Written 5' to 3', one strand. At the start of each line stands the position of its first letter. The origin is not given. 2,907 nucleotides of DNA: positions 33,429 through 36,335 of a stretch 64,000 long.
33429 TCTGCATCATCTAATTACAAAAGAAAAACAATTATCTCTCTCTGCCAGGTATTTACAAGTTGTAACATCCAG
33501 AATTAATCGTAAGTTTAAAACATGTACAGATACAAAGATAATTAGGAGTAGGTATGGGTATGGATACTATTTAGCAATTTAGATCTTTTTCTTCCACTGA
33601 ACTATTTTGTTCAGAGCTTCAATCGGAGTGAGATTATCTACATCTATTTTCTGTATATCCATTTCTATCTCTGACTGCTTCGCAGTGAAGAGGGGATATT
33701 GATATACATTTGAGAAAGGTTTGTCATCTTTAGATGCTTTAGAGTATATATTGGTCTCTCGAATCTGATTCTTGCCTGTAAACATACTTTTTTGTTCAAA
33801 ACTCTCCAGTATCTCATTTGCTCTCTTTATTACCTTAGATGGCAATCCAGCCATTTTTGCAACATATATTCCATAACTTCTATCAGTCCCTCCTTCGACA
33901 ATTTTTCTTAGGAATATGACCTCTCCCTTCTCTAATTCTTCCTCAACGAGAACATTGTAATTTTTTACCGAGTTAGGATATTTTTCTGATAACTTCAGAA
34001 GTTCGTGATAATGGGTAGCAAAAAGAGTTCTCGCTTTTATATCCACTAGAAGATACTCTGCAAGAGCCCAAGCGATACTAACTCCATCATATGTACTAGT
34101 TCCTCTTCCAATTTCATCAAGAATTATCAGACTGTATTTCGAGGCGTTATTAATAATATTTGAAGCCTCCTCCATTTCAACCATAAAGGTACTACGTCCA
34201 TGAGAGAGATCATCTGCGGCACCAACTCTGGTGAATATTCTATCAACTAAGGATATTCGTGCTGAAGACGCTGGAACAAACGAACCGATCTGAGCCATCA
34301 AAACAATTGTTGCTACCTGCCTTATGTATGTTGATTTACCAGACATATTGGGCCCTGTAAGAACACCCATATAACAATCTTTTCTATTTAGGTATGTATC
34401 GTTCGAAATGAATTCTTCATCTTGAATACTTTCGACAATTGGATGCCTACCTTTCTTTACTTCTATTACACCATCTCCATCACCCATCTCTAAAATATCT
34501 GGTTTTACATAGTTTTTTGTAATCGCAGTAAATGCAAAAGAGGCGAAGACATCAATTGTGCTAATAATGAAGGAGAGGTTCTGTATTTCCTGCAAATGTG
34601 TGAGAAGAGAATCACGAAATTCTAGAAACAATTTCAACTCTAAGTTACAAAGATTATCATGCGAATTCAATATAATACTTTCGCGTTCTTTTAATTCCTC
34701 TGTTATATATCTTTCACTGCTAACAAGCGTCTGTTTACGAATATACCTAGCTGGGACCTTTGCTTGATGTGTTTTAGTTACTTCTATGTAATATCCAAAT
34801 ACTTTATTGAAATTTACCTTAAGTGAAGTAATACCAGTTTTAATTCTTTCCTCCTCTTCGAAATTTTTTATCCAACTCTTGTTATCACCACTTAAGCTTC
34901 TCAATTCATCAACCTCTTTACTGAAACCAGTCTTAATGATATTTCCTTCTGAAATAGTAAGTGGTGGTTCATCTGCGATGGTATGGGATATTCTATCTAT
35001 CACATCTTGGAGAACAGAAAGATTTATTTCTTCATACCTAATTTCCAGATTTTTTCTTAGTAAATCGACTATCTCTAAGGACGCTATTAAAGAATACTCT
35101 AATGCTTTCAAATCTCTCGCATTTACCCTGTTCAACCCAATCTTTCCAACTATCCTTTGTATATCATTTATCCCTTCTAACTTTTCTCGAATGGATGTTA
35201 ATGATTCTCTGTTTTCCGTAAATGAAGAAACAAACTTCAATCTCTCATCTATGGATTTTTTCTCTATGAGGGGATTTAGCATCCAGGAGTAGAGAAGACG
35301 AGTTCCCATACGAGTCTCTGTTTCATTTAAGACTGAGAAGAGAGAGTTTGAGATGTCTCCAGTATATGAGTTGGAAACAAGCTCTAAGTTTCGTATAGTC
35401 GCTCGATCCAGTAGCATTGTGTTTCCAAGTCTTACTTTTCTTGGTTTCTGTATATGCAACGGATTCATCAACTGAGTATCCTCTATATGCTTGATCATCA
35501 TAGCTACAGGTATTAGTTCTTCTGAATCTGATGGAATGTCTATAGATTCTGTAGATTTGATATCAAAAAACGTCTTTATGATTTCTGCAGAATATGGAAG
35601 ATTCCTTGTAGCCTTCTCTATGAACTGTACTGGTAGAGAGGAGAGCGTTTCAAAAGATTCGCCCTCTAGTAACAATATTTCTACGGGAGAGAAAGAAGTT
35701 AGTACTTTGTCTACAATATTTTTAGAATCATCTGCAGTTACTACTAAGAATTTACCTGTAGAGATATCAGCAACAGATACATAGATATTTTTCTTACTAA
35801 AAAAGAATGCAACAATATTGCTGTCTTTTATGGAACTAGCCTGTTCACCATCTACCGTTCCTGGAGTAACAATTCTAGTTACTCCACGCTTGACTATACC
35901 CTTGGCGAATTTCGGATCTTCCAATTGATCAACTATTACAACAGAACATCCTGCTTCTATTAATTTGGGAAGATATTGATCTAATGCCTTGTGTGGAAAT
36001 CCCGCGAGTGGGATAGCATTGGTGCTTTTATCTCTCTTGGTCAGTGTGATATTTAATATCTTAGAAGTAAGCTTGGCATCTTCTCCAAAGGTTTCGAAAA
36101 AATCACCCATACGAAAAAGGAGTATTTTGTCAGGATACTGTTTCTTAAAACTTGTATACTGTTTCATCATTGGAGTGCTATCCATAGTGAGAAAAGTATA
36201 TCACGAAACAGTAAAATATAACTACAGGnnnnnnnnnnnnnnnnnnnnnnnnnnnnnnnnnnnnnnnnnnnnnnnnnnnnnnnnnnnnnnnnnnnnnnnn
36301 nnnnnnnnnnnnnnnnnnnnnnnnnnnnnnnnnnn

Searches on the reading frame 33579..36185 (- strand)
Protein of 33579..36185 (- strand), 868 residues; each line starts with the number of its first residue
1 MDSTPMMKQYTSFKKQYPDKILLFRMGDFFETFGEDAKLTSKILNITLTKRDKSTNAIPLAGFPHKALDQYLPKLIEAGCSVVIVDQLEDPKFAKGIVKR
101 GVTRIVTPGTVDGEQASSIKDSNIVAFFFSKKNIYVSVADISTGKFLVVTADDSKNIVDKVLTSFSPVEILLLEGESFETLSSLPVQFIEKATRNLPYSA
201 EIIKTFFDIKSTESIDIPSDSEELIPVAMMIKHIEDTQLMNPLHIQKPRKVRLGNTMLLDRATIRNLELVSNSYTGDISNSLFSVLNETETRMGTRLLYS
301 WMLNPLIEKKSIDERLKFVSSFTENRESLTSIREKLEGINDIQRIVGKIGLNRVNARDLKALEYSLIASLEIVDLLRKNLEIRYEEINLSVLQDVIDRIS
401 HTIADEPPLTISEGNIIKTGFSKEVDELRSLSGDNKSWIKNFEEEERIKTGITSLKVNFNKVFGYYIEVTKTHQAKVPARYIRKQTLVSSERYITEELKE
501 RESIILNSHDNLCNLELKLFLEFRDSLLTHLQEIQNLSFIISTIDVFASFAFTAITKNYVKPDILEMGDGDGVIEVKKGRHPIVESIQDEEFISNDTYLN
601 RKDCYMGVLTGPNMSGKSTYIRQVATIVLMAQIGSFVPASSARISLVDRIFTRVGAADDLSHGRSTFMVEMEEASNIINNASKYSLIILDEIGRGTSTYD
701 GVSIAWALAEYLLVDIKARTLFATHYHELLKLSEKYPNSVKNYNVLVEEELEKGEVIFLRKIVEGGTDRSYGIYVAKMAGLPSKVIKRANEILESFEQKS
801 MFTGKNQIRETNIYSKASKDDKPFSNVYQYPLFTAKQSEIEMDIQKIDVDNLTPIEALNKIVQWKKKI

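Call 21: search_protein_families(library=pfam, proteins=[window:33579-36185:-], max_evalue=0.00001)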
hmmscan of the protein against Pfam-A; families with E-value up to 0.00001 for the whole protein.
window:33579-36185:- (868 aa): 5 families
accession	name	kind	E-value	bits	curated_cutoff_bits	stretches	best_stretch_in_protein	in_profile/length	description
PF00488.27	MutS_V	-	2.8e-82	275.7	30.2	1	608-796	2-187/188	MutS domain V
PF05192.23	MutS_III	-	1e-42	147.1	34.1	1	262-551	1-194/194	MutS domain III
PF01624.25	MutS_I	-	6.4e-40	136.3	20.6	1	4-111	1-109/113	MutS domain I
PF05190.23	MutS_IV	-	2.6e-27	95.3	22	1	420-510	1-91/92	MutS family domain IV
PF05188.22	MutS_II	-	7.7e-09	36.5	25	1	124-246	3-133/133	MutS domain II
